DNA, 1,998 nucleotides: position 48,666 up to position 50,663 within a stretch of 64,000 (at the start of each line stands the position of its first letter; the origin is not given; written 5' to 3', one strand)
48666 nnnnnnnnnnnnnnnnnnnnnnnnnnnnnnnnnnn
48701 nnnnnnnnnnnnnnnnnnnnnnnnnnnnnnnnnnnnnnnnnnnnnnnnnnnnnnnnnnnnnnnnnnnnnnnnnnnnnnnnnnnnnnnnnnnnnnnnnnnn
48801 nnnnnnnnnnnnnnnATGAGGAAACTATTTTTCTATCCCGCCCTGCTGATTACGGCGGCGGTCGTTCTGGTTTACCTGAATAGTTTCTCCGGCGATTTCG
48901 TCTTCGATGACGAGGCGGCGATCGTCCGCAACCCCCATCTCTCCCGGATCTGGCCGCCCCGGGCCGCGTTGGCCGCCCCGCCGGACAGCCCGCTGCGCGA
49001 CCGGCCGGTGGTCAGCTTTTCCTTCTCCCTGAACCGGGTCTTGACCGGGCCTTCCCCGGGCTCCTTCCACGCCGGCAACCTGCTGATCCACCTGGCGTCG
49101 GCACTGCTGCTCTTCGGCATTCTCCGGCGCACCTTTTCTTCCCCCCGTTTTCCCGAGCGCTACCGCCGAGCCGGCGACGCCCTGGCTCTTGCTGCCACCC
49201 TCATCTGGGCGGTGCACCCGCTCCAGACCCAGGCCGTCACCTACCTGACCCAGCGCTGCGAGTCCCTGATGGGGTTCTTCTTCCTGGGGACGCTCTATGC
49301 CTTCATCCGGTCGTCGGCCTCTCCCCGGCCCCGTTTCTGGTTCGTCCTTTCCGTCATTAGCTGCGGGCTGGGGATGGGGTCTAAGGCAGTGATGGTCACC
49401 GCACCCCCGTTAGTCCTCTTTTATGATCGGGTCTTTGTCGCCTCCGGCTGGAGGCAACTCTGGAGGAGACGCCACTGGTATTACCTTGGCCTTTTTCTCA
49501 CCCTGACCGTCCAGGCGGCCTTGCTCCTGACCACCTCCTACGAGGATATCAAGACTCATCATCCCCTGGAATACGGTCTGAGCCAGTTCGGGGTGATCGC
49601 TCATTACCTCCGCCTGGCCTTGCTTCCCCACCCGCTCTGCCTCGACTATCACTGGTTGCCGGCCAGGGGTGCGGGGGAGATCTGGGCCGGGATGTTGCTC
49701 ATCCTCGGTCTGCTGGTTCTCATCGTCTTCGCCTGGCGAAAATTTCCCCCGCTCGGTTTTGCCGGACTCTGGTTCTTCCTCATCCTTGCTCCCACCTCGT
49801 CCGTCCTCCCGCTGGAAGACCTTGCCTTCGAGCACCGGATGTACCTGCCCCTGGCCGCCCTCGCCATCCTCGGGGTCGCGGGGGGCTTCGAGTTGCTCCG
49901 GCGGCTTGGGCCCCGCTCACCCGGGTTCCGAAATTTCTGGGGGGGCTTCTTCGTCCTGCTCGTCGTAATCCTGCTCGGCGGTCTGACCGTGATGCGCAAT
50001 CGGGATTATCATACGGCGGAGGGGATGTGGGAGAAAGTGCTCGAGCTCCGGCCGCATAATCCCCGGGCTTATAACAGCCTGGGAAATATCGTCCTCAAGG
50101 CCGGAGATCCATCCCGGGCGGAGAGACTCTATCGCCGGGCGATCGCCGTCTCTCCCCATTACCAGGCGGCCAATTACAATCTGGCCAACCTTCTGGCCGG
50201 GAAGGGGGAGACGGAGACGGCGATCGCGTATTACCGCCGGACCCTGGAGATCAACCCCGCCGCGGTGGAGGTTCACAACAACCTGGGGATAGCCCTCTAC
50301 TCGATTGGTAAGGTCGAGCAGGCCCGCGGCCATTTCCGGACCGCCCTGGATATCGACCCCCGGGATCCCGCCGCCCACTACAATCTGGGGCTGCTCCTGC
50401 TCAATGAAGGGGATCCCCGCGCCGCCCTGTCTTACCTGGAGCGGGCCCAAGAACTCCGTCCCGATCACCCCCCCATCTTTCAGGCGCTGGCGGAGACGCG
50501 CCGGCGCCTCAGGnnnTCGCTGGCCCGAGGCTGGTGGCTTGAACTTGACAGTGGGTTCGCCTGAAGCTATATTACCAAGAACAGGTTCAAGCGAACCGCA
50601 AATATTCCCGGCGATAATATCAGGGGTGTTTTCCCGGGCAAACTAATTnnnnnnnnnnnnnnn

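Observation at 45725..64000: Candidate protein O-glycosylation system: lipid-sugar synthase and two GT-C/TPR transferases beside Pro/Thr- and beta-sandwich-rich surface proteins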

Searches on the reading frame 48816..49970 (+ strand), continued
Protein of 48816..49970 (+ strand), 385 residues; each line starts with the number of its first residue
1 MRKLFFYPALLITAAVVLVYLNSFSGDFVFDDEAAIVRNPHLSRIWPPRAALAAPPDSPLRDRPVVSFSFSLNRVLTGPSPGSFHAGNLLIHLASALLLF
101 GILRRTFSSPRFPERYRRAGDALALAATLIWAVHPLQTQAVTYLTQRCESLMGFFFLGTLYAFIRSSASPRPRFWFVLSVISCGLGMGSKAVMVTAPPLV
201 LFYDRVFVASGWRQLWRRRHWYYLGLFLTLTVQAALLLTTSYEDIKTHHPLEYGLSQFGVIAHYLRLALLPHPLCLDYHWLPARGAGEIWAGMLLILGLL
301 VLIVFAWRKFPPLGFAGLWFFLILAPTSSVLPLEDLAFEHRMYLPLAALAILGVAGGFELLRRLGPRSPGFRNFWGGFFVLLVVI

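Call 37: predict_structure(alignment_id=A1)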
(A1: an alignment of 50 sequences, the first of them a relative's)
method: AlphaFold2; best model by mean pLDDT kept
length: 566 residues; sequences in the alignment: 50
mean_pLDDT: 93.9   pTM: 0.90
mean pLDDT of the five models: 93.9, 93.4, 92.3, 91.5, 91.5
residues with pLDDT >= 90: 494; 70-90: 58; 50-70: 10; < 50: 4
segments of 3 or more residues with pLDDT < 50: none
pLDDT, mean of each block of 10 residues (from residue 1): 75 98 94 92 89 89 95 93 96 98 96 95 98 95 94 98 95 97 97 95 96 95 97 91 74 90 94 90 91 95 96 96 72 79 95 97 93 96 98 95 95 96 97 98 96 98 97 97 96 97 98 95 97 96 95 95 95
secondary structure, 60 per line:
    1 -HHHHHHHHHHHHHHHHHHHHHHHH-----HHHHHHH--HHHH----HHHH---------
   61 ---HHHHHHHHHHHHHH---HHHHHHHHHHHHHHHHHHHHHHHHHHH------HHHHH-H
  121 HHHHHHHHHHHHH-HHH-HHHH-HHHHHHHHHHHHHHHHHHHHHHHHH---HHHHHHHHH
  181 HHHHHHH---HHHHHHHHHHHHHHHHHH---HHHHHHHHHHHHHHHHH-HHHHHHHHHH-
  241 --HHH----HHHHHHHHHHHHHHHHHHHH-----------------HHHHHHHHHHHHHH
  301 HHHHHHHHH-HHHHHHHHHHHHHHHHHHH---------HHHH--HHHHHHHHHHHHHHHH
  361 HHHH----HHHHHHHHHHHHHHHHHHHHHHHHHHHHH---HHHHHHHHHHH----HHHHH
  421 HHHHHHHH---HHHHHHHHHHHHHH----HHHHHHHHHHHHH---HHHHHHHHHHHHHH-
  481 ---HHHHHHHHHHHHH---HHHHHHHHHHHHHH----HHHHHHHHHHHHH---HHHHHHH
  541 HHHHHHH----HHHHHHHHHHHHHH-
elements in order: H2-25 H31-37 H40-43 H48-51 H64-77 H81-107 H114-118 H120-133 H139-142 H144-168 H172-187 H191-208 H212-228 H230-239 H250-269 H287-309 H311-329 H339-342 H345-364 H369-397 H401-411 H416-428 H432-445 H450-462 H466-479 H484-496 H500-513 H518-530 H534-547 H552-565

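Call 41: fold_search(model_id=the predicted structure, library=pdb)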
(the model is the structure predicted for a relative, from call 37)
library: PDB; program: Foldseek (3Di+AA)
matches with E <= 10: 1266; with E <= 0.001: 282
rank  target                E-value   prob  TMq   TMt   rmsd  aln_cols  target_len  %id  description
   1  1w3b_A                8.9e-09  1.00  0.30  0.42  20.4       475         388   18  The superhelical TPR domain of O-linked GlcNAc transferase reveals structural similarities to importin alpha. (released 2004-09-09)
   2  9qhb                  1.2e-08  1.00  0.31  0.59  11.0       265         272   26  Crystal structure of 16-repeat CTPR protein with eliminated coordination sites (released 2025-10-22)
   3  9qhc_B                1.2e-08  1.00  0.29  0.58  10.4       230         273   28  Crystal structure of 8-repeat CTPR protein with eliminated coordination sites (released 2025-10-22)
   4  8chy                  1.7e-08  1.00  0.29  0.55  10.6       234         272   28  Crystal structure of an 8-repeat consensus TPR superhelix with Zinc. (released 2024-02-21)
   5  1w3b_B                2.4e-08  1.00  0.22  0.32  21.1       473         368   19  The superhelical TPR domain of O-linked GlcNAc transferase reveals structural similarities to importin alpha. (released 2004-09-09)
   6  9qhc_A                1.7e-07  1.00  0.29  0.56   9.7       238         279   28  Crystal structure of 8-repeat CTPR protein with eliminated coordination sites (released 2025-10-22)
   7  7ntf_A                1.8e-07  1.00  0.30  0.19  20.6       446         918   18  Cryo-EM structure of unliganded O-GlcNAc transferase (released 2021-11-17)
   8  8a3t_F                2.2e-07  1.00  0.29  0.32  24.5       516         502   16  S. cerevisiae APC/C-Cdh1 complex (released 2022-08-31)
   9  6q6g_J                3.7e-07  1.00  0.30  0.34  23.8       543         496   13  Cryo-EM structure of the APC/C-Cdc20-Cdk2-cyclinA2-Cks2 complex, the D1 box class (released 2019-09-11)
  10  5g05_H                3.7e-07  1.00  0.28  0.33  23.6       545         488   12  Cryo-EM structure of combined apo phosphorylated APC (released 2016-05-25)
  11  9gaw_J                3.7e-07  1.00  0.29  0.33  24.1       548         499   14  High-resolution structure of the Anaphase-promoting complex/cyclosome (APC/C) bound to co-activator Cdh1 (released 2024-08-14)
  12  9gaw_P                3.7e-07  1.00  0.29  0.33  23.6       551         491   14  High-resolution structure of the Anaphase-promoting complex/cyclosome (APC/C) bound to co-activator Cdh1 (released 2024-08-14)
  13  4gyw_A                4.0e-07  1.00  0.26  0.21   0.9       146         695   31  Crystal structure of human O-GlcNAc Transferase in complex with UDP and a glycopeptide (released 2012-10-31)
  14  5hgv_A                4.0e-07  1.00  0.26  0.21   0.9       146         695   31  Structure of an O-GlcNAc transferase point mutant, D554N in complex with peptide (released 2016-09-14)
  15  6eou                  4.2e-07  1.00  0.31  0.48  18.6       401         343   18  O-GlcNAc transferase TPR domain with the intellectual disability associated mutation L254F (released 2018-05-09)
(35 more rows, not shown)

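Call 48: search_solved_structures(query=A3, max_evalue=10, show_alignments=3)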
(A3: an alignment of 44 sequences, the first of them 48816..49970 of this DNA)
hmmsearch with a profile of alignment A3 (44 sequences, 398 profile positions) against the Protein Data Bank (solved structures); distinct sequences matched with E-value up to 10: 0.

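Call 50: search_protein_families(library=pfam, alignment_id=A3, max_evalue=1)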
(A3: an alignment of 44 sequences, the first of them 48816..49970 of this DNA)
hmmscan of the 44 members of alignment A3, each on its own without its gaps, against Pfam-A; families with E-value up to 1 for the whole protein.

A. member 1, window:48816-49970:+ (385 aa): 1 family
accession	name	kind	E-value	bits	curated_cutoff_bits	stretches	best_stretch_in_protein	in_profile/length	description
PF13231.12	PMT_2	-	3e-08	34.5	26.1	1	64-234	4-155/160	Dolichyl-phosphate-mannose-protein mannosyltransferase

B. families by the number of members that match (of 44 scanned): 23 families
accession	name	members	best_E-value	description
PF13231.12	PMT_2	19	1.1e-10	Dolichyl-phosphate-mannose-protein mannosyltransferase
PF25637.1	DUF7942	5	0.0038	Family of unknown function (DUF7942)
PF14264.12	Glucos_trans_II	3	0.00068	Glucosyl transferase GtrII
PF22285.2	DUF6962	3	0.00098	Family of unknown function (DUF6962)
PF09446.15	VMA21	3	0.12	VMA21-like domain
PF24661.1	DUF7649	3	0.28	Domain of unknown function (DUF7649)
PF05140.19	ResB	2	0.18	ResB-like family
PF02516.20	STT3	1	0.00085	Oligosaccharyl transferase STT3, N-terminal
PF08409.16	TMTC_DUF1736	1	0.022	Protein O-mannosyl-transferase TMTC, DUF1736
PF20394.4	DUF6688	1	0.033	DUF6688 N-terminal domain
PF11779.13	SPT_ssu-like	1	0.053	Small subunit of serine palmitoyltransferase-like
PF12963.12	DUF3852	1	0.057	Protein of unknown function (DUF3852)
PF24369.1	DUF7525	1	0.066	Family of unknown function (DUF7525)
PF05401.17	NodS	1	0.18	Nodulation protein S (NodS)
PF20040.4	DUF6442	1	0.2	Family of unknown function (DUF6442)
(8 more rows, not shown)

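Call 64: search_protein_representatives(protein=window:48816-49970:+)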
Query: 385 residues. Proteins with E-value up to 0.001 (for the whole library): 45147; up to 1e-10: 19299; up to 1e-30: 5737. The best 150 are listed.
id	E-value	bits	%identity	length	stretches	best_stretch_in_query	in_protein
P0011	1.3e-143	495.2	60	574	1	3-376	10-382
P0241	4.9e-118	410.9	55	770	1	9-384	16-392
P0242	3.1e-107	375.4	52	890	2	171-383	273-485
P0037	1.0e-105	370.4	52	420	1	6-363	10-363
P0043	6.6e-102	357.8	52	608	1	9-364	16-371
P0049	7.6e-95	334.6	50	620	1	7-370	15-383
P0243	1.5e-94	333.6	54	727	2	121-356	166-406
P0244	5.3e-94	331.8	48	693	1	4-376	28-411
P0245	1.7e-92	326.8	50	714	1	8-370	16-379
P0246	2.0e-92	326.6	46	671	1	6-367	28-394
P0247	6.2e-92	325.0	51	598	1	13-376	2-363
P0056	1.1e-91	324.1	50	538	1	9-367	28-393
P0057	2.2e-91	323.2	49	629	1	7-372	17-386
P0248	2.5e-91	323.0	51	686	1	8-356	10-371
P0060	4.0e-91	322.3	47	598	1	6-367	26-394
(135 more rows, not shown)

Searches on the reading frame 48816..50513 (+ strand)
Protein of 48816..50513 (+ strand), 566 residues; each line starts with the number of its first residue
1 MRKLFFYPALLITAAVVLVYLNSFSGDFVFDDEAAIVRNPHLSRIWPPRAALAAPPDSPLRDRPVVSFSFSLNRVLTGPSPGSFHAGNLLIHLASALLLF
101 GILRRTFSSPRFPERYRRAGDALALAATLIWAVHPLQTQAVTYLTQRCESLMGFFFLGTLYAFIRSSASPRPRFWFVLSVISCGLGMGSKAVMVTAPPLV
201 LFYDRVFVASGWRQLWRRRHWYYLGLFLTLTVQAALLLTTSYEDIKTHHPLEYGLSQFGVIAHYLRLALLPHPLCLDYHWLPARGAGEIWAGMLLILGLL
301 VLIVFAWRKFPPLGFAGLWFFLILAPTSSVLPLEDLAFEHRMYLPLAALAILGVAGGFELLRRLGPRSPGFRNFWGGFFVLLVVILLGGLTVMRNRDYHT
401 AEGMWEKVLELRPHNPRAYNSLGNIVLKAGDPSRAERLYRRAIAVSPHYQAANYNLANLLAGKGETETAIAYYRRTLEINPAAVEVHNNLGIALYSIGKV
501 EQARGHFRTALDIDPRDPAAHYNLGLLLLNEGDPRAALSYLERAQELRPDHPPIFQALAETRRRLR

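Call 6: search_protein_families(library=pfam, proteins=[window:48816-50513:+], max_evalue=0.01)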
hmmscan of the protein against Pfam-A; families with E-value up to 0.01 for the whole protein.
window:48816-50513:+ (566 aa): 23 families
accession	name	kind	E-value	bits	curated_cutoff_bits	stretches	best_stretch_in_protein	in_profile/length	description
PF00515.34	TPR_1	-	1.3e-33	113.9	27.8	4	519-551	2-34/34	Tetratricopeptide repeat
PF07719.23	TPR_2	-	1.2e-30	103.5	27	4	485-517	2-34/34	Tetratricopeptide repeat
PF13414.12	TPR_11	-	6.5e-25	87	26.8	3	493-530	3-40/42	TPR repeat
PF13431.12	TPR_17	-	2e-24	84.2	24.4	4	507-538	2-33/34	Tetratricopeptide repeat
PF13432.12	TPR_16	-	2.8e-24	85.6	32.7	3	490-552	3-65/65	Tetratricopeptide repeat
PF14559.12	TPR_19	-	1.3e-23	83.6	25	4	498-559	5-66/68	Tetratricopeptide repeat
PF13424.12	TPR_12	-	3.8e-21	75.5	30.1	2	451-514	4-75/77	Tetratricopeptide repeat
PF13428.12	TPR_14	-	7.4e-21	73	23.5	3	518-560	1-43/44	Tetratricopeptide repeat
PF13181.12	TPR_8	-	8.8e-21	72.7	25.7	2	520-551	3-34/34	Tetratricopeptide repeat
PF13176.12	TPR_7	-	1.8e-17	62.3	27.9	0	418-445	1-28/36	Tetratricopeptide repeat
PF13374.12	TPR_10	-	2.5e-13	50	27.5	1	418-445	4-31/42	Tetratricopeptide repeat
PF13371.12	TPR_9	-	5.8e-12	45.9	35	2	458-521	3-66/73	Tetratricopeptide repeat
PF12895.13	ANAPC3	-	1.1e-09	38.9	27.2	0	395-445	2-52/82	Anaphase-promoting complex, cyclosome, subunit 3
PF23914.1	TPR_CcmH_CycH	-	2.3e-09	37.7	42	1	389-482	57-153/158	Cytochrome c-type biogenesis protein H TPR domain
PF13174.12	TPR_6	-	4.8e-09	36.7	26.3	0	520-550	2-32/33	Tetratricopeptide repeat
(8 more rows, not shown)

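Call 7: search_protein_families(library=ncbifam, proteins=[window:48816-50513:+], max_evalue=0.01)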
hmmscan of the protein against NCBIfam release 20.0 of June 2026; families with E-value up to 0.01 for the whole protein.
window:48816-50513:+ (566 aa): 29 families (the best 25 are shown)
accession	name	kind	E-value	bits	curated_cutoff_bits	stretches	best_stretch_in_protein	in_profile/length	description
TIGR02521.1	type_IV_pilW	equivalog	1.9e-24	86.5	154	2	427-561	42-178/234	type IV pilus biogenesis/stability protein PilW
TIGR02917.1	PEP_TPR_lipo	equivalog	3.2e-23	81.6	312.2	1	390-561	439-610/899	XrtA/PEP-CTERM system TPR-repeat protein PrsT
NF040959.1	MamA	equivalog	7.5e-21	74.5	200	2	389-514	78-203/204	magnetosome protein MamA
NF033762.1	social_mot_Tgl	equivalog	6.7e-14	51.8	225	1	404-550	53-202/252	social motility TPR repeat lipoprotein Tgl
NF033758.1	gliding_GltE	equivalog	2.3e-13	49.9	225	2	413-515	219-321/411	adventurous gliding motility TPR repeat lipoprotein GltE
NF033920.0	C39_PA2778_fam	equivalog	2.8e-13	49.9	150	2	395-480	169-254/255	PA2778 family cysteine peptidase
NF007302.0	PRK09782.1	equivalog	1.4e-11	43.2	1223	1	396-562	526-690/990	phage receptor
TIGR02552.1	LcrH_SycD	equivalog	6.6e-11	42.1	104.8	1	454-552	22-120/136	SycD/LcrH family type III secretion system chaperone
NF052415.1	T3SS_chap_SctY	equivalog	9.6e-11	42.1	70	2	497-562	19-87/106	type III secretion apparatus assembly chaperone SctY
NF047371.1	FlcA_CTERM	equivalog_domain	1.3e-10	40.4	300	1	462-546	451-535/646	periplasmic flagellar collar protein FlcA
NF047558.1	TPR_END_plus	domain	3.2e-09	36.6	32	0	452-484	1-33/56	TPR end-of-group domain-containing protein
NF002725.1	PRK02603.1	equivalog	8.4e-09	35.7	143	1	453-505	75-127/173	photosystem I assembly protein Ycf3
NF008520.0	PRK11447.1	equivalog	2.5e-08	32.2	858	1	392-543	395-554/1157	cellulose synthase complex outer membrane protein BcsC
NF047507.1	TPR_BatC_Lepto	exception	3e-08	33.4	175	1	417-457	97-137/214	TPR repeat-containing protein BatC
NF008391.2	PRK11189.1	equivalog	5.7e-08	32.6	250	1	473-546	88-161/297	lipoprotein NlpI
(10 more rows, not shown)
